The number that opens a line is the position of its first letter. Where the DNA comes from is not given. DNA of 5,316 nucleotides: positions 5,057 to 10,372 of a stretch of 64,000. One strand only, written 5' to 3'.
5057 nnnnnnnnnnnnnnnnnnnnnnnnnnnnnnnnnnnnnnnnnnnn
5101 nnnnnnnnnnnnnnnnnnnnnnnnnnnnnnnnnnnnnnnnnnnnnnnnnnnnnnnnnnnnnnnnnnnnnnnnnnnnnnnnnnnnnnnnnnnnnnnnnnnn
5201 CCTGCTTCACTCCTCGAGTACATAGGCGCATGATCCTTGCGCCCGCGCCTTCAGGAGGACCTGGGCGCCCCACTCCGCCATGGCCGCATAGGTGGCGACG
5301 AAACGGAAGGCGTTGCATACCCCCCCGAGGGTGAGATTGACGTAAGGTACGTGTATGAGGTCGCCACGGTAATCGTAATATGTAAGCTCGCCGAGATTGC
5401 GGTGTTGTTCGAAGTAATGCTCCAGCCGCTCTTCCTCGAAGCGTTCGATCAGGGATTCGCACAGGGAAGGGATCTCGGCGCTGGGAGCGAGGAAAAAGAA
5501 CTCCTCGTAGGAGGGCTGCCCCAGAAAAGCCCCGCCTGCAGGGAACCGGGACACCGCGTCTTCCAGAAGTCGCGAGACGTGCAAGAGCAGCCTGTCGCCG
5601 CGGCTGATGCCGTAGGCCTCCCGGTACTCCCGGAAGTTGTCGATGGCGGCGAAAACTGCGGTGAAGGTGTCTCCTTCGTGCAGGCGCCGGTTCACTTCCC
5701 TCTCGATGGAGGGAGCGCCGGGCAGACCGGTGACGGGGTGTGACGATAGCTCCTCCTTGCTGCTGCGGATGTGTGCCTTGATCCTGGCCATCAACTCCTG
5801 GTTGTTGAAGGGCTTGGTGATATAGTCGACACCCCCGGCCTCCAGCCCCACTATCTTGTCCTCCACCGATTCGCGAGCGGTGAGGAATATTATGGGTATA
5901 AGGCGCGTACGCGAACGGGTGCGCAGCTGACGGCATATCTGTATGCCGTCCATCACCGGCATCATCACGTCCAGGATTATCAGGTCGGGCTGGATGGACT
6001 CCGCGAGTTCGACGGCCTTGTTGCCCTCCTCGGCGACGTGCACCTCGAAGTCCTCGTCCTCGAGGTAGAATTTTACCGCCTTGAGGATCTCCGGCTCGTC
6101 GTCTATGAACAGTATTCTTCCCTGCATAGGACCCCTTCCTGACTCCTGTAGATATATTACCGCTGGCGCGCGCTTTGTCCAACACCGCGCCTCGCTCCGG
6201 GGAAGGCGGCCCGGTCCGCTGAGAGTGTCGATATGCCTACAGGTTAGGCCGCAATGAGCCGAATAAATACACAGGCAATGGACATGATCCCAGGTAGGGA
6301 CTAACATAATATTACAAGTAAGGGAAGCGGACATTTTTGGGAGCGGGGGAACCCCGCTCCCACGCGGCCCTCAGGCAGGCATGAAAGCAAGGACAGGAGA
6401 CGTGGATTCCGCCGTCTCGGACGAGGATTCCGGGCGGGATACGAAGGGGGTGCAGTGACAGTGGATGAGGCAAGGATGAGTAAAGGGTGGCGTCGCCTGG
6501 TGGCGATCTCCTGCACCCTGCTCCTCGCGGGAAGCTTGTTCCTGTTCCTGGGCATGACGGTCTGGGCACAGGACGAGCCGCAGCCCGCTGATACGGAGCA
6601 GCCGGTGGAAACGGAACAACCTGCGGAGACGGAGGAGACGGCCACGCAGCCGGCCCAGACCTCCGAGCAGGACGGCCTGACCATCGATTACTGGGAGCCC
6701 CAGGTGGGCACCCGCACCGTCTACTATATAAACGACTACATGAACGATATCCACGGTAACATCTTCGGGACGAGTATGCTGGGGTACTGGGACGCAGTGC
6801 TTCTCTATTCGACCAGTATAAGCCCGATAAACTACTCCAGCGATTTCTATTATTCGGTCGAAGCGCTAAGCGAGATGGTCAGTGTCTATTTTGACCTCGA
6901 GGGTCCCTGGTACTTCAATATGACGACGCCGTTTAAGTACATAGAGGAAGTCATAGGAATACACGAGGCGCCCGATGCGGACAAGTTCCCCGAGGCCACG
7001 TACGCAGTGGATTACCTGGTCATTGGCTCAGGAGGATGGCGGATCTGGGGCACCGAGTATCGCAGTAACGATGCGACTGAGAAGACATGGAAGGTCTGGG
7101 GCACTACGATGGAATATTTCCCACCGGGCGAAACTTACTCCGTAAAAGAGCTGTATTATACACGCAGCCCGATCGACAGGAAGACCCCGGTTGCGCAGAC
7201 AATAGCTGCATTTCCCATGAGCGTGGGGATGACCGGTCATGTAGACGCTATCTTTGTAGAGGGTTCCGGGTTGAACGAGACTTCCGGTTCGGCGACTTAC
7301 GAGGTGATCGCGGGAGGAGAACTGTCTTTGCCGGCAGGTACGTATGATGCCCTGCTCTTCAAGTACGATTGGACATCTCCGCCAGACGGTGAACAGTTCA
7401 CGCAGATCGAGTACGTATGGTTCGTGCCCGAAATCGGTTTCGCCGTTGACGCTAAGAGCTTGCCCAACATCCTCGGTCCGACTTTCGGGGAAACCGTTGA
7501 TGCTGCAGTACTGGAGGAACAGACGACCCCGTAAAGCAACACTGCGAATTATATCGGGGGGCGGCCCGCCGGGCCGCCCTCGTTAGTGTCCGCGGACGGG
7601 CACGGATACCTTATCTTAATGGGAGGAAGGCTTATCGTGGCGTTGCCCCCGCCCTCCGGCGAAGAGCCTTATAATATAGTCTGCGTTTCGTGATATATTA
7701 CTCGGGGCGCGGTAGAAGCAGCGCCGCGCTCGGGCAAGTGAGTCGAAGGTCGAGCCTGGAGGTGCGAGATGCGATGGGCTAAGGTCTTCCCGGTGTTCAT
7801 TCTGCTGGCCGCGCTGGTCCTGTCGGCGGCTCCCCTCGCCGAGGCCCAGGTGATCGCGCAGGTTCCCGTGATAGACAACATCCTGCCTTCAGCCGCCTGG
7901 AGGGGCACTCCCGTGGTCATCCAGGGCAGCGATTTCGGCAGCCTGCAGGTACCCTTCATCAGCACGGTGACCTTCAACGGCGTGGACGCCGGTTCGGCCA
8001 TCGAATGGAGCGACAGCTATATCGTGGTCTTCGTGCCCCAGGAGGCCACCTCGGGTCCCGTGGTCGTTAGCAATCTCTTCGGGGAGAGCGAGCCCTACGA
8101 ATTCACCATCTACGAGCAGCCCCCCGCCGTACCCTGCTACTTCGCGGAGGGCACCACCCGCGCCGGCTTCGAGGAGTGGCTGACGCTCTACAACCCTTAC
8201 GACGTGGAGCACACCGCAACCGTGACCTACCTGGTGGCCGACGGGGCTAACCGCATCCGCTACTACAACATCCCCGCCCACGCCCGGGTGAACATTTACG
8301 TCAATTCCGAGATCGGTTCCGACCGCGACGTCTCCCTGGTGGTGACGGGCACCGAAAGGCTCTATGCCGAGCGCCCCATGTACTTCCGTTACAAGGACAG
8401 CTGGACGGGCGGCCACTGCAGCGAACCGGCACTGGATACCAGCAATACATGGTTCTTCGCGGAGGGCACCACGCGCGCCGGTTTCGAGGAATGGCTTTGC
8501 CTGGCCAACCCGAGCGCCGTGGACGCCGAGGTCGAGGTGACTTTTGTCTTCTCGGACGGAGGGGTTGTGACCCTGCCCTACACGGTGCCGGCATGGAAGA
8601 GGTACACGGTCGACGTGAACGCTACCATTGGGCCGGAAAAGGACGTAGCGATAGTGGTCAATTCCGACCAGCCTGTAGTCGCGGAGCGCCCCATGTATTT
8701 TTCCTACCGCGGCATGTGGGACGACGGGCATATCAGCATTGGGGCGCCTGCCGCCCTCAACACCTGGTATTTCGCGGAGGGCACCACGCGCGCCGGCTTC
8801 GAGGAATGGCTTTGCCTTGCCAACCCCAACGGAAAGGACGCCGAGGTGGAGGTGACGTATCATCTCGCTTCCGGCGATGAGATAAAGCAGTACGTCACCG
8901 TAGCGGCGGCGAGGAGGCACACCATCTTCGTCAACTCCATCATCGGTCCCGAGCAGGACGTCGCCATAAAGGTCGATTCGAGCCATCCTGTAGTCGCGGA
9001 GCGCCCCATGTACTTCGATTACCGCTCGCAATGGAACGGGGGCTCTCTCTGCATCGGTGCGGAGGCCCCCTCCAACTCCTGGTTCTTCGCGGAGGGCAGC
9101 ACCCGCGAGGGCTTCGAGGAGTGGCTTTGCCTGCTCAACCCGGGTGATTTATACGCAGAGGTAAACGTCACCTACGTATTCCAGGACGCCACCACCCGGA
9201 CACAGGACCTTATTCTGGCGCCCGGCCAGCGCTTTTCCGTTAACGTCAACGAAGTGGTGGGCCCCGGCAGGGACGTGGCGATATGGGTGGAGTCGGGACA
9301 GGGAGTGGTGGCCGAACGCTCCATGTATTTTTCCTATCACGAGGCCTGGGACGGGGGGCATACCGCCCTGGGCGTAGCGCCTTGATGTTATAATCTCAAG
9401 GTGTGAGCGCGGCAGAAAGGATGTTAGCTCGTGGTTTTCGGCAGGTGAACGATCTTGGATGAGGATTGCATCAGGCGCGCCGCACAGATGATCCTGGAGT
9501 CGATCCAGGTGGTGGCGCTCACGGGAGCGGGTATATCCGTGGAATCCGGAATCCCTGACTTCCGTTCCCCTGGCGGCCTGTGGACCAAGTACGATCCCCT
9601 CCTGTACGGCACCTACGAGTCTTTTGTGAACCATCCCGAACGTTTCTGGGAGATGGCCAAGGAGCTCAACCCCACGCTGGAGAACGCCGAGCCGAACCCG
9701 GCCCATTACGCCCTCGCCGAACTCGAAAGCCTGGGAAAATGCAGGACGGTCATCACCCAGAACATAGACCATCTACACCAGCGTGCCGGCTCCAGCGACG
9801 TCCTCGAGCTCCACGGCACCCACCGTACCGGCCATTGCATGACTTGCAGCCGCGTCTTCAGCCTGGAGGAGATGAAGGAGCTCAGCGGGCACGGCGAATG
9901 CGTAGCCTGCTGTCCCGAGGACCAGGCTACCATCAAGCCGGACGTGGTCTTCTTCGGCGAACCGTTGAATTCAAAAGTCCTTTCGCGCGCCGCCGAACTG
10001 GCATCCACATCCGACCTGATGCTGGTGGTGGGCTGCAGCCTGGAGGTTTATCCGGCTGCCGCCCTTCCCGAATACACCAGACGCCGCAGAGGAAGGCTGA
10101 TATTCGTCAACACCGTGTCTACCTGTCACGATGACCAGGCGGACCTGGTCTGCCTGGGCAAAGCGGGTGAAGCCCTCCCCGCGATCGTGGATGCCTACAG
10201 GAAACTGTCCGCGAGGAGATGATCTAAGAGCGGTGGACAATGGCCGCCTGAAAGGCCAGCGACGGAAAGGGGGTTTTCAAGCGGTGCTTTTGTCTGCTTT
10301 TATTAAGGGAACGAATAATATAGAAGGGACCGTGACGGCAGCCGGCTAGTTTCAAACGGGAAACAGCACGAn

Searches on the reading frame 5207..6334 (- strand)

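Call 90: search_protein_families(library=pfam, proteins=[window:5207-6334:-], max_evalue=0.00001)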
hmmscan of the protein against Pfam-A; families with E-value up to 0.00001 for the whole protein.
window:5207-6334:- (375 aa): 2 families
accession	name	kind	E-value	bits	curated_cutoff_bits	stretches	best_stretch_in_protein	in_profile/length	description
PF00072.30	Response_reg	-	1.8e-31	109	30.2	1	74-186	1-111/111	Response regulator receiver domain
PF00990.26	GGDEF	-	2.5e-08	34.3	23.8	1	209-297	18-104/161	Diguanylate cyclase, GGDEF domain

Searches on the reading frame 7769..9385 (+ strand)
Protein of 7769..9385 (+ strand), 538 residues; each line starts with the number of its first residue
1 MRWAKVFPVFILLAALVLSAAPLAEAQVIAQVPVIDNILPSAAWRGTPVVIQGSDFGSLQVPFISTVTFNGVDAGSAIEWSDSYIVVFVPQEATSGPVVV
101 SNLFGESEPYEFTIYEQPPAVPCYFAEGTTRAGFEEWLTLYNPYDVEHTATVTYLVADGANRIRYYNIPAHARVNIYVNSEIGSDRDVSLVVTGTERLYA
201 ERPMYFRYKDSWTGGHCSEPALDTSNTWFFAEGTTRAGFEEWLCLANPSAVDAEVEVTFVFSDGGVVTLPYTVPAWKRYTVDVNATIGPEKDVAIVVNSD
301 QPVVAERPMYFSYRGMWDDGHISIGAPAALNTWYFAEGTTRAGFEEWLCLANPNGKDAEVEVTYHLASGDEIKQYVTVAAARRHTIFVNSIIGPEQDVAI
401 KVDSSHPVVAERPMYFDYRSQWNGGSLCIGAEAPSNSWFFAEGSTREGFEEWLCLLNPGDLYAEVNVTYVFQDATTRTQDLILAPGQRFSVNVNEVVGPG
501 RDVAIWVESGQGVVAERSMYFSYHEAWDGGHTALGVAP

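Call 90: search_protein_families(library=pfam, proteins=[window:7769-9385:+], max_evalue=0.00001)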
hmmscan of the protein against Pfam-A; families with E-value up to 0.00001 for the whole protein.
window:7769-9385:+ (538 aa): 3 families
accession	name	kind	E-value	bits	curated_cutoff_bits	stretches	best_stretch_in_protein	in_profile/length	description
PF18986.5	DUF5719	-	9.8e-19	68.1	26.2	0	214-304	43-132/319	Family of unknown function (DUF5719)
PF07100.16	ASRT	-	4.4e-15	56.1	25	0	240-305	27-98/119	Anabaena sensory rhodopsin transducer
PF01833.30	TIG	-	8.8e-06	26.1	20.9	0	33-101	1-67/84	IPT/TIG domain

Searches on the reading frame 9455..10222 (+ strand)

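Call 90: search_protein_families(library=pfam, proteins=[window:9455-10222:+], max_evalue=0.00001)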
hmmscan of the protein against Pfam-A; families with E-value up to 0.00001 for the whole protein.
window:9455-10222:+ (255 aa): 1 family
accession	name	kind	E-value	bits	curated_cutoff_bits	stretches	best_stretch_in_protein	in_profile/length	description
PF02146.23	SIR2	-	2.4e-48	164.9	24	1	24-200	1-180/180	Sir2 family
